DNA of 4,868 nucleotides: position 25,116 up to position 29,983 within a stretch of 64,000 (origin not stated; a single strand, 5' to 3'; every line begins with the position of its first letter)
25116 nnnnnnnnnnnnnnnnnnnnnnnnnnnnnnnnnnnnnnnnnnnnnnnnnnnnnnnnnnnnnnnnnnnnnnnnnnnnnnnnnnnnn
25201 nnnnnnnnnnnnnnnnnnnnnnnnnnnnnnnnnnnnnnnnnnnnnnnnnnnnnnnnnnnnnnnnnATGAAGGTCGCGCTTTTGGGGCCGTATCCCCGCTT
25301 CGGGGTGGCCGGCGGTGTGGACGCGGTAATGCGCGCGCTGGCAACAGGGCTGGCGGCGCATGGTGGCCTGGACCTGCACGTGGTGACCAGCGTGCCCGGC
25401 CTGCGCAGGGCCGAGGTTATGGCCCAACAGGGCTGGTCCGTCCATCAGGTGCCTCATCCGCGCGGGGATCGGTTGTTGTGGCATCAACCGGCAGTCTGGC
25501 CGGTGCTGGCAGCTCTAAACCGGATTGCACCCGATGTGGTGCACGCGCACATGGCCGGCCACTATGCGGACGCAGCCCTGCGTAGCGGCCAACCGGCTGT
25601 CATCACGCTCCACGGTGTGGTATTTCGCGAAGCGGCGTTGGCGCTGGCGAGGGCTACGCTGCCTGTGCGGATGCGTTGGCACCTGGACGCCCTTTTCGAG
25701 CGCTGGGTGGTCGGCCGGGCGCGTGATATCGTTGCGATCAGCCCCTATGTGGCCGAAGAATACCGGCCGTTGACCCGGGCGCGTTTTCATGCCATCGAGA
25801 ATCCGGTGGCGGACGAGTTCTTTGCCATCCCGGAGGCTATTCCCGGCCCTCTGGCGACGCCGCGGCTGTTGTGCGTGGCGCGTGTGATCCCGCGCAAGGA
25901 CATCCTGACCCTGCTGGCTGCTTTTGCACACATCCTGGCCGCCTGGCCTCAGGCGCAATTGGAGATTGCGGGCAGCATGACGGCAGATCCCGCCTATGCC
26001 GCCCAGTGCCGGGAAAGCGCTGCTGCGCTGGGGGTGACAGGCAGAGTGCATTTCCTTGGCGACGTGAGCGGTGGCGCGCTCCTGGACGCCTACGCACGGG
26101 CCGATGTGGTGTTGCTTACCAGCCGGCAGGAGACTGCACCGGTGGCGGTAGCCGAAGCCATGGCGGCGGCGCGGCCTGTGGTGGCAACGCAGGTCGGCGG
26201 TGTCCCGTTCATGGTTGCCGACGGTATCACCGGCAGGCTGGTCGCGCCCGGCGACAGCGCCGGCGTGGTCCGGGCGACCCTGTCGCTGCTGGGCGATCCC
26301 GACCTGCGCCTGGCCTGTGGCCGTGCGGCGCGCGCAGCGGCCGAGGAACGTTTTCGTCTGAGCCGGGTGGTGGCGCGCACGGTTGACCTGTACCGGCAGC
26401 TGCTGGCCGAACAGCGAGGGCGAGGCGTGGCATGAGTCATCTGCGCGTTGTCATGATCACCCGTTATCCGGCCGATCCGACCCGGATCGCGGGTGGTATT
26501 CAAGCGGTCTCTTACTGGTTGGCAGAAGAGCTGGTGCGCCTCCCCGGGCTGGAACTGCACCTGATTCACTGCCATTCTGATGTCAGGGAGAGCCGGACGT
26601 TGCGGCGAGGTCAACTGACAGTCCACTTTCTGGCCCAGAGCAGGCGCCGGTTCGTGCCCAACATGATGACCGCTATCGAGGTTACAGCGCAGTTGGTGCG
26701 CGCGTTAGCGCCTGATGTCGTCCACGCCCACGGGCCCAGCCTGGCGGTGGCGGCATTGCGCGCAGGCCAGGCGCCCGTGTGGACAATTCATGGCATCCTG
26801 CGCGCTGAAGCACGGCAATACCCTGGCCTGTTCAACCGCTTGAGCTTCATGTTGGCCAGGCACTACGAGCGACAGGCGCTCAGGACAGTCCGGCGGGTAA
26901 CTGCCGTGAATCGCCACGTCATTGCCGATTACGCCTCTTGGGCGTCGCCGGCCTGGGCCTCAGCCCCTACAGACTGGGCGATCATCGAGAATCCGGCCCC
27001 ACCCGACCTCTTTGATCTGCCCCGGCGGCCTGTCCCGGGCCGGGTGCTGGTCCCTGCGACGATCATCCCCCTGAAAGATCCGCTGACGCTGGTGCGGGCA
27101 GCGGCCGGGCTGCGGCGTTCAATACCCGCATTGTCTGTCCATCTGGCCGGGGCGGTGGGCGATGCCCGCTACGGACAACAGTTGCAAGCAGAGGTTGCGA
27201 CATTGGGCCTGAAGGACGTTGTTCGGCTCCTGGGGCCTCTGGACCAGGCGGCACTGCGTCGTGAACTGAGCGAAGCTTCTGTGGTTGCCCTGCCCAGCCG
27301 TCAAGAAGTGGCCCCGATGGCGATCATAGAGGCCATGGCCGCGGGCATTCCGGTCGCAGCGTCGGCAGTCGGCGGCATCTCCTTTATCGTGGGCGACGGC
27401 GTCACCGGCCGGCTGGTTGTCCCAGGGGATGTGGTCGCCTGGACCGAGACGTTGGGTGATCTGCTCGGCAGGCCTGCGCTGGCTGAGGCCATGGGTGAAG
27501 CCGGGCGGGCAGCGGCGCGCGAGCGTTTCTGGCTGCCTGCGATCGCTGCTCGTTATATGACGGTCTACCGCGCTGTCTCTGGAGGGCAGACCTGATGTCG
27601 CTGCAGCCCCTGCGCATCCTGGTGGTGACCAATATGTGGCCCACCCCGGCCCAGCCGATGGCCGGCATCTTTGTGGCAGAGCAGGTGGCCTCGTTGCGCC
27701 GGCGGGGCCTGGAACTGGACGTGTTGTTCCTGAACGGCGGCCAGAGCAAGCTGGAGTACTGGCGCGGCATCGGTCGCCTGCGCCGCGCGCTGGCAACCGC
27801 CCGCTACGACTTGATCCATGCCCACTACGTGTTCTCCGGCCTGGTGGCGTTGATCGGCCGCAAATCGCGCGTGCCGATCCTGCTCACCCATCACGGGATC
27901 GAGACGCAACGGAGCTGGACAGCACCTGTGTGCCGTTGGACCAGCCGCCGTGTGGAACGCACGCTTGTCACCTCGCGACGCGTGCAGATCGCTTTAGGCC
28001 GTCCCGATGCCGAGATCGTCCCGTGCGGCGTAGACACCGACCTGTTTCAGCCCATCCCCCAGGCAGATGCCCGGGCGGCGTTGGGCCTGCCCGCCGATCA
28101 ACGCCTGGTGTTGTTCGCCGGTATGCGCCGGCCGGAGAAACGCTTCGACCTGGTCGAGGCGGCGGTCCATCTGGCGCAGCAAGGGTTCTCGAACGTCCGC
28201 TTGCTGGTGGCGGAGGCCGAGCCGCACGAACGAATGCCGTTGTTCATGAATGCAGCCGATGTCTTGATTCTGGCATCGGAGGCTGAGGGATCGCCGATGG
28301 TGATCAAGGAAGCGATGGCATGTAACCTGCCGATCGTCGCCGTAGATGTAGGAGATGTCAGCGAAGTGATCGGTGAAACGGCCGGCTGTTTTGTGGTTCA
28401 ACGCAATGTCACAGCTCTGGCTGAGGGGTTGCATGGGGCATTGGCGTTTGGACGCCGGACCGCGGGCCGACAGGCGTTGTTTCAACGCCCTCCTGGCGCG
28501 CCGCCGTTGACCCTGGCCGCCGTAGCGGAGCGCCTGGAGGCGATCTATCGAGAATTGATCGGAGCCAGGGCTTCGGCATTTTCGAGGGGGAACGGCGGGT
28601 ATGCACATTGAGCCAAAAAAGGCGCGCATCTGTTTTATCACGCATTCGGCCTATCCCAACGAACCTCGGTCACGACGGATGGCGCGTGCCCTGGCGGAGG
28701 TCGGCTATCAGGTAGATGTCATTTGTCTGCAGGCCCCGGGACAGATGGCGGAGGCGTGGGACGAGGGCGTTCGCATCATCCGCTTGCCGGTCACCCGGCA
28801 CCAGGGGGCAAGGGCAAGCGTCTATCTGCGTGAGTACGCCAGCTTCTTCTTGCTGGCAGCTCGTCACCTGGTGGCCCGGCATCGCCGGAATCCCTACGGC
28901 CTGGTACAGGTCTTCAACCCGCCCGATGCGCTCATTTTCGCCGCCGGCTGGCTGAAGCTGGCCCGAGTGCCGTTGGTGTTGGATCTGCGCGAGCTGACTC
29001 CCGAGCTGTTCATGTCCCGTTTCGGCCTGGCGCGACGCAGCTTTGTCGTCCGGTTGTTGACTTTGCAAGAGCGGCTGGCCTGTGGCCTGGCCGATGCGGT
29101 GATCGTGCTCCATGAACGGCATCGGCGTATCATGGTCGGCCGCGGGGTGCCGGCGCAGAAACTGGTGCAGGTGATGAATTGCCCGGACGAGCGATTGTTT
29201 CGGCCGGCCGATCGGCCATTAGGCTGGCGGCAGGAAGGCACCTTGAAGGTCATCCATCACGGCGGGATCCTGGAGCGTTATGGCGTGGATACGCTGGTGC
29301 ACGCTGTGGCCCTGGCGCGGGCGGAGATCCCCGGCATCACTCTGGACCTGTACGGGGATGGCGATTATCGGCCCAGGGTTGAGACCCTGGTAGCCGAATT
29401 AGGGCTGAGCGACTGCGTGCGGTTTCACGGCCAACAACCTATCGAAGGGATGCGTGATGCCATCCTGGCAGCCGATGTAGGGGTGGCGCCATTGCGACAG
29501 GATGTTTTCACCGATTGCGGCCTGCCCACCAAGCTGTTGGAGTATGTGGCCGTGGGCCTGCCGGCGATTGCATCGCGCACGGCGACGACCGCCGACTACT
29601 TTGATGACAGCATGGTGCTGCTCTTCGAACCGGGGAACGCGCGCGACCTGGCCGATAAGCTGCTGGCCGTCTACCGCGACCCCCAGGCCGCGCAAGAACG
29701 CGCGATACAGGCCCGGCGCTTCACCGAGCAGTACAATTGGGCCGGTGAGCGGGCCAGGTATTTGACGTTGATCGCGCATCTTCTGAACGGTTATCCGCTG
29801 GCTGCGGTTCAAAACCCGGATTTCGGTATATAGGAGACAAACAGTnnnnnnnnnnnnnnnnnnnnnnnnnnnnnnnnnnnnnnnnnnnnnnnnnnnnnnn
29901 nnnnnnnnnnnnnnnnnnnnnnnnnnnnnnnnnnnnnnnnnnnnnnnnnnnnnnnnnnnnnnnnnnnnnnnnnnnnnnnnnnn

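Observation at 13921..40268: Glycan-assembly cluster embedded among TP-linker proteins: candidate protein O-glycosylation system (Wzy_C-family O-OTase and GT-C enzymes)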

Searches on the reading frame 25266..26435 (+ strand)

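Call 3: search_protein_families(library=pfam, proteins=[window:25266-26435:+], max_evalue=0.01)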
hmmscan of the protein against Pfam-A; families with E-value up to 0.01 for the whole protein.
window:25266-26435:+ (389 aa): 7 families
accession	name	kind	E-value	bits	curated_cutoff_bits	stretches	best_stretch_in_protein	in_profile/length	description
PF00534.26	Glycos_transf_1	-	8.5e-30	104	26.4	1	199-356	16-170/172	Glycosyl transferases group 1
PF13692.12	Glyco_trans_1_4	-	1.2e-29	103.8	27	1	199-344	2-142/142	Glycosyl transferases group 1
PF13439.12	Glyco_transf_4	-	6.4e-18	65.8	28.5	1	16-183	2-168/170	Glycosyltransferase Family 4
PF13579.12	Glyco_trans_4_4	-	2e-12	48.2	29.7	1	16-173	1-151/158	Glycosyl transferase 4-like domain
PF20706.3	GT4-conflict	-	2.2e-10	40.6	26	1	15-320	11-323/385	Family 4 Glycosyltransferase in conflict systems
PF13477.12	Glyco_trans_4_2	-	2.4e-08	34.7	23.4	1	26-122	17-114/139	Glycosyl transferase 4-like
PF13524.12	Glyco_trans_1_2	-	1.5e-07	31.9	25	1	224-371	6-141/144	Glycosyl transferase-like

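Call 7: search_protein_families(library=ncbifam, proteins=[window:25266-26435:+], max_evalue=0.001)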
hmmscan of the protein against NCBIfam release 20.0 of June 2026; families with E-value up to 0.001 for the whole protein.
window:25266-26435:+ (389 aa): 28 families (the best 25 are shown)
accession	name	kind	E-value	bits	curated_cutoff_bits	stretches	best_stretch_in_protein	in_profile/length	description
NF041876.1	EPS_EpsE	equivalog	1e-31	110.6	400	1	196-367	212-384/389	exopolysaccharide biosynthesis GT4 family glycosyltransferase EpsE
TIGR03088.1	stp2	hypoth_equivalog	1.1e-28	100.3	409.05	1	200-380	196-374/374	TIGR03088 family PEP-CTERM/XrtA system glycosyltransferase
NF038229.1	Glyco4_Geo_Pelo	equivalog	1.1e-27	97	400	1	80-380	47-337/338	GPMC system family 4 glycosyltransferase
TIGR03999.1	thiol_BshA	equivalog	1.1e-22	80.5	273.7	1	211-380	212-374/375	N-acetyl-alpha-D-glucosaminyl L-malate synthase BshA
NF038011.1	PelF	equivalog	5.9e-22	78.4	100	1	198-371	305-484/489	GT4 family glycosyltransferase PelF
NF038255.1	exopoly_VpsD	equivalog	1.9e-21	76.3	300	1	78-311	91-315/381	VpsD family glycosyltransferase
TIGR03449.1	mycothiol_MshA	equivalog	4.7e-19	68.6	462.5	1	201-380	223-404/406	D-inositol-3-phosphate glycosyltransferase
TIGR02149.1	glgA_Coryne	subfamily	8.8e-18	64.6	302.4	1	90-379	85-390/391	glycogen synthase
TIGR04063.1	stp3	hypoth_equivalog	9.5e-18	64.2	442.05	1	85-380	89-396/397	TIGR04063 family PEP-CTERM/XrtA system glycosyltransferase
TIGR04047.1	MSMEG_0565_glyc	hypoth_equivalog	2.2e-15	56.6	259.85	1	152-377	139-372/373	MSMEG_0565 family glycosyltransferase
NF041139.1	TreT_Thcocales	equivalog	2.5e-15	56.2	775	1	198-378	229-411/412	trehalose synthase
NF038295.1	EPS_HpsP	equivalog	1.3e-14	54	550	1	197-380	206-388/388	hormogonium polysaccharide biosynthesis glycosyltransferase HpsP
NF041010.1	glycosy_Agl16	equivalog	6.5e-14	51.5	575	1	137-379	119-351/352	glycosylation protein Agl16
NF053787.1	GlcN_PG_synth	equivalog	1.5e-13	50.3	480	1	274-380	257-360/361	N-acetylglucosaminyl phosphatidylglycerol synthase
NF012028.0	PRK15484.1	subfamily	5.4e-12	45.5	618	1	201-348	196-348/380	lipopolysaccharide N-acetylglucosaminyltransferase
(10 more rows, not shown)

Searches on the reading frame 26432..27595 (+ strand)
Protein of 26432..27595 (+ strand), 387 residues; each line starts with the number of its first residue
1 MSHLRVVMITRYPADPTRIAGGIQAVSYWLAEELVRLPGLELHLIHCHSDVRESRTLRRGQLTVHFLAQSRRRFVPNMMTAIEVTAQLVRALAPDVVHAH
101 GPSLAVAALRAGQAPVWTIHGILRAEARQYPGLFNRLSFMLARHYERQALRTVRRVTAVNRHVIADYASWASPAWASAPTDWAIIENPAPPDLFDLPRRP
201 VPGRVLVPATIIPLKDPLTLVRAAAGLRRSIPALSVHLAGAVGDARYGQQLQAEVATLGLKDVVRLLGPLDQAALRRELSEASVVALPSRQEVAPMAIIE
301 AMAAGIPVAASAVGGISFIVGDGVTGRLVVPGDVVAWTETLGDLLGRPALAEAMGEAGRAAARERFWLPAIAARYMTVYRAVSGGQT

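Call 4: search_protein_families(library=pfam, proteins=[window:26432-27595:+], max_evalue=0.01)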
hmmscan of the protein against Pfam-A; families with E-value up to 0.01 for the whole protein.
window:26432-27595:+ (387 aa): 7 families
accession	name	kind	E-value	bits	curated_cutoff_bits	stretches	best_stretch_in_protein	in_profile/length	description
PF00534.26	Glycos_transf_1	-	1.7e-26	93.3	26.4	1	205-359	18-170/172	Glycosyl transferases group 1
PF13692.12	Glyco_trans_1_4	-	8.8e-23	81.6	27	1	215-345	15-140/142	Glycosyl transferases group 1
PF13439.12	Glyco_transf_4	-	5.7e-13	49.7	28.5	1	21-169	2-150/170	Glycosyltransferase Family 4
PF13579.12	Glyco_trans_4_4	-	2e-10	41.7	29.7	1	21-174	1-149/158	Glycosyl transferase 4-like domain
PF20706.3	GT4-conflict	-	3.7e-06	26.6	26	1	21-331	12-335/385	Family 4 Glycosyltransferase in conflict systems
PF13477.12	Glyco_trans_4_2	-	5e-05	23.9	23.4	1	45-122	27-109/139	Glycosyl transferase 4-like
PF13524.12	Glyco_trans_1_2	-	0.00066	20.1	25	1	230-366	12-133/144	Glycosyl transferase-like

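Call 8: search_protein_families(library=ncbifam, proteins=[window:26432-27595:+], max_evalue=0.001)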
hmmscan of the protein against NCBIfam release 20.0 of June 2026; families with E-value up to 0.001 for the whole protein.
window:26432-27595:+ (387 aa): 25 families
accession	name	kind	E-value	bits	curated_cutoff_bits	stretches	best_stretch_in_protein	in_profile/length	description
NF041876.1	EPS_EpsE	equivalog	8.1e-29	101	400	1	210-367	222-381/389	exopolysaccharide biosynthesis GT4 family glycosyltransferase EpsE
TIGR03088.1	stp2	hypoth_equivalog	1.6e-27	96.6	409.05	1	210-381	202-372/374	TIGR03088 family PEP-CTERM/XrtA system glycosyltransferase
TIGR03449.1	mycothiol_MshA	equivalog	4e-23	82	462.5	1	211-381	229-402/406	D-inositol-3-phosphate glycosyltransferase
NF038229.1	Glyco4_Geo_Pelo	equivalog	6.4e-21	74.7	400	1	205-382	164-336/338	GPMC system family 4 glycosyltransferase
TIGR04063.1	stp3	hypoth_equivalog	1.6e-20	73.4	442.05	1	219-382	230-395/397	TIGR04063 family PEP-CTERM/XrtA system glycosyltransferase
TIGR02149.1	glgA_Coryne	subfamily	3e-19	69.4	302.4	1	236-382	236-390/391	glycogen synthase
TIGR03999.1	thiol_BshA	equivalog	2.5e-18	66.1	273.7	1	242-382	235-373/375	N-acetyl-alpha-D-glucosaminyl L-malate synthase BshA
NF038255.1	exopoly_VpsD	equivalog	8.2e-15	54.5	300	1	60-314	65-315/381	VpsD family glycosyltransferase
TIGR04047.1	MSMEG_0565_glyc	hypoth_equivalog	4.9e-13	48.9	259.85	1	211-380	202-372/373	MSMEG_0565 family glycosyltransferase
NF038011.1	PelF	equivalog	6.5e-13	48.5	100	1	210-348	314-458/489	GT4 family glycosyltransferase PelF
NF041010.1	glycosy_Agl16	equivalog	1.8e-12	46.8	575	1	231-381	204-350/352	glycosylation protein Agl16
TIGR04348.1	TIGR04348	equivalog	7.9e-11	41.6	300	1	214-328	149-259/310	selenoneine biosynthesis selenosugar synthase SenB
NF038295.1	EPS_HpsP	equivalog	4.9e-10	38.9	550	1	220-382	225-387/388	hormogonium polysaccharide biosynthesis glycosyltransferase HpsP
NF047684.1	TeichurnBiosyTuaC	equivalog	7e-09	35.1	550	1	242-370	253-377/391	teichuronic acid biosynthesis protein TuaC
NF041879.1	EPS_EpsH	equivalog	1.8e-08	33.6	800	1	201-385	236-419/431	exopolysaccharide biosynthesis glycosyltransferase EpsH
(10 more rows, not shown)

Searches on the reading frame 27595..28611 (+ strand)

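Call 4: search_protein_families(library=pfam, proteins=[window:27595-28611:+], max_evalue=0.01)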
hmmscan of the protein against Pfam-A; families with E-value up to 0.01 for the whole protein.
window:27595-28611:+ (338 aa): 5 families
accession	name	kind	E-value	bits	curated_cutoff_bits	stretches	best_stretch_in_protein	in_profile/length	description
PF00534.26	Glycos_transf_1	-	5.9e-18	65.4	26.4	1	210-280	82-153/172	Glycosyl transferases group 1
PF13439.12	Glyco_transf_4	-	3.4e-16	60.2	28.5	1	36-149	38-169/170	Glycosyltransferase Family 4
PF13692.12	Glyco_trans_1_4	-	2e-14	54.5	27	1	213-280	69-137/142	Glycosyl transferases group 1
PF13579.12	Glyco_trans_4_4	-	5.7e-10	40.2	29.7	1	34-130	35-138/158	Glycosyl transferase 4-like domain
PF13477.12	Glyco_trans_4_2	-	3.2e-06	27.8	23.4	1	39-118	43-130/139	Glycosyl transferase 4-like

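Call 8: search_protein_families(library=ncbifam, proteins=[window:27595-28611:+], max_evalue=0.001)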
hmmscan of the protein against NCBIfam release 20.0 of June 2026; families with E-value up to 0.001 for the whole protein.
window:27595-28611:+ (338 aa): 16 families
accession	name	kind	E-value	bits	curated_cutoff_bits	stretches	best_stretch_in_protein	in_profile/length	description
NF047684.1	TeichurnBiosyTuaC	equivalog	4e-26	91.8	550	2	192-283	261-352/391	teichuronic acid biosynthesis protein TuaC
NF053787.1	GlcN_PG_synth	equivalog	8.6e-19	67.6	480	1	133-294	160-335/361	N-acetylglucosaminyl phosphatidylglycerol synthase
TIGR03449.1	mycothiol_MshA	equivalog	1.3e-16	60.5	462.5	2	192-321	275-403/406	D-inositol-3-phosphate glycosyltransferase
TIGR04047.1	MSMEG_0565_glyc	hypoth_equivalog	6e-14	51.9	259.85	1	200-289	256-345/373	MSMEG_0565 family glycosyltransferase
TIGR03088.1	stp2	hypoth_equivalog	9.4e-14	51.2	409.05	1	211-281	263-334/374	TIGR03088 family PEP-CTERM/XrtA system glycosyltransferase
NF041876.1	EPS_EpsE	equivalog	3.9e-12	46.1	400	1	201-280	278-356/389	exopolysaccharide biosynthesis GT4 family glycosyltransferase EpsE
TIGR03999.1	thiol_BshA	equivalog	5.6e-11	42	273.7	1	217-274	269-327/375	N-acetyl-alpha-D-glucosaminyl L-malate synthase BshA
NF038298.1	EPS_HpsO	equivalog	4.8e-10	38.8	575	1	194-280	249-347/388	hormogonium polysaccharide biosynthesis glycosyltransferase HpsO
TIGR02149.1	glgA_Coryne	subfamily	7.3e-10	38.5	302.4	1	161-273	225-336/391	glycogen synthase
NF038295.1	EPS_HpsP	equivalog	3.3e-09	36.2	550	1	217-289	284-356/388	hormogonium polysaccharide biosynthesis glycosyltransferase HpsP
NF012028.0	PRK15484.1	subfamily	4.3e-09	35.9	618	1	134-205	158-229/380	lipopolysaccharide N-acetylglucosaminyltransferase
NF041010.1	glycosy_Agl16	equivalog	4.6e-06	25.7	575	1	216-270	249-304/352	glycosylation protein Agl16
TIGR04348.1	TIGR04348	equivalog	1.2e-05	24.6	300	1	200-277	192-269/310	selenoneine biosynthesis selenosugar synthase SenB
NF038011.1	PelF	equivalog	1.3e-05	24.5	100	1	218-259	381-422/489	GT4 family glycosyltransferase PelF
NF038229.1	Glyco4_Geo_Pelo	equivalog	1.7e-05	24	400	1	210-275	227-294/338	GPMC system family 4 glycosyltransferase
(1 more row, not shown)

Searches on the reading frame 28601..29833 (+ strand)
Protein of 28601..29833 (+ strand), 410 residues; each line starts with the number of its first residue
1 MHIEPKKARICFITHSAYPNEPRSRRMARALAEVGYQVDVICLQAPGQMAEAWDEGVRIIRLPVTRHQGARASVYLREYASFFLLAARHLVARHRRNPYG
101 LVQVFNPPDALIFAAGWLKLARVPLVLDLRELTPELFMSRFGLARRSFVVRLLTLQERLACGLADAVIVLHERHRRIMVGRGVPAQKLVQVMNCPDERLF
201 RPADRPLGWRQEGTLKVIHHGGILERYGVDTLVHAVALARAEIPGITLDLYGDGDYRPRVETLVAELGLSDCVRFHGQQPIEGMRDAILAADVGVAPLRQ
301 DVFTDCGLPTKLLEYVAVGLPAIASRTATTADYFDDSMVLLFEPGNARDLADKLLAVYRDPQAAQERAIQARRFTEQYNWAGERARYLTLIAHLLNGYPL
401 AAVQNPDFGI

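Call 4: search_protein_families(library=pfam, proteins=[window:28601-29833:+], max_evalue=0.01)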
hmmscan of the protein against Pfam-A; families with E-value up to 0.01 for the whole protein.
window:28601-29833:+ (410 aa): 6 families
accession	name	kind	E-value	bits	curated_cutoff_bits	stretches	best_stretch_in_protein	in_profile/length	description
PF13692.12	Glyco_trans_1_4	-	4.1e-22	79.4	27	1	217-360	4-142/142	Glycosyl transferases group 1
PF00534.26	Glycos_transf_1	-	1.3e-19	70.8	26.4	1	212-371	13-169/172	Glycosyl transferases group 1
PF13579.12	Glyco_trans_4_4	-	4.4e-18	66.5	29.7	1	22-193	5-157/158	Glycosyl transferase 4-like domain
PF13439.12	Glyco_transf_4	-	2.4e-12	47.7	28.5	1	25-193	9-164/170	Glycosyltransferase Family 4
PF13524.12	Glyco_trans_1_2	-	1.2e-07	32.2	25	1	241-387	10-141/144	Glycosyl transferase-like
PF20706.3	GT4-conflict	-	0.00026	20.5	26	0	25-72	19-67/385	Family 4 Glycosyltransferase in conflict systems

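Call 8: search_protein_families(library=ncbifam, proteins=[window:28601-29833:+], max_evalue=0.001)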
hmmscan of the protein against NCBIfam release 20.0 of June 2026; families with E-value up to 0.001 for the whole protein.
window:28601-29833:+ (410 aa): 19 families
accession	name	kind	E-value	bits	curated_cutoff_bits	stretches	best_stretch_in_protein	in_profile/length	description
TIGR04063.1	stp3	hypoth_equivalog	1.3e-22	80.3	442.05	1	23-395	19-396/397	TIGR04063 family PEP-CTERM/XrtA system glycosyltransferase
NF007640.0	PRK10307.1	subfamily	4.9e-19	68.5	276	1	26-377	23-389/411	WcaI family glycosyltransferase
NF041876.1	EPS_EpsE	equivalog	4.7e-14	52.4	400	1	181-376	182-377/389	exopolysaccharide biosynthesis GT4 family glycosyltransferase EpsE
TIGR03088.1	stp2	hypoth_equivalog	2e-13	50.1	409.05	1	182-392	156-371/374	TIGR03088 family PEP-CTERM/XrtA system glycosyltransferase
TIGR04047.1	MSMEG_0565_glyc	hypoth_equivalog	7.4e-12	45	259.85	1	208-388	187-368/373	MSMEG_0565 family glycosyltransferase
NF047684.1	TeichurnBiosyTuaC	equivalog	4e-08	32.6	550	1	218-368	223-362/391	teichuronic acid biosynthesis protein TuaC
TIGR03999.1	thiol_BshA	equivalog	7.2e-08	31.7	273.7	1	230-391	215-370/375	N-acetyl-alpha-D-glucosaminyl L-malate synthase BshA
TIGR04005.1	wcaL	equivalog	9e-08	31.4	537.6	1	203-362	212-372/406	colanic acid biosynthesis glycosyltransferase WcaL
TIGR03449.1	mycothiol_MshA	equivalog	1.7e-06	27.2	462.5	1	174-383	176-392/406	D-inositol-3-phosphate glycosyltransferase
NF007396.0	PRK09922.1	equivalog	2.6e-06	26.6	385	1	163-371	135-337/361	lipopolysaccharide 1,6-galactosyltransferase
NF047880.1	glyco_SdgA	exception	4.4e-06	25.5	800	1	226-379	327-475/488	serine-aspartate repeat adhesin O-glycosyltransferase SdgA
NF038011.1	PelF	equivalog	9e-06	25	100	1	146-327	240-415/489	GT4 family glycosyltransferase PelF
TIGR04007.1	wcaI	equivalog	2.2e-05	23.3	800.45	1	122-329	132-342/407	colanic acid biosynthesis glycosyltransferase WcaI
TIGR02918.1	TIGR02918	equivalog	3.2e-05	22.8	574.6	1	228-282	333-387/500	accessory Sec system glycosyltransferase GtfA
TIGR03087.1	stp1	hypoth_equivalog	9.5e-05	21.7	316.65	1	264-387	273-390/397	TIGR03087 family PEP-CTERM/XrtA system glycosyltransferase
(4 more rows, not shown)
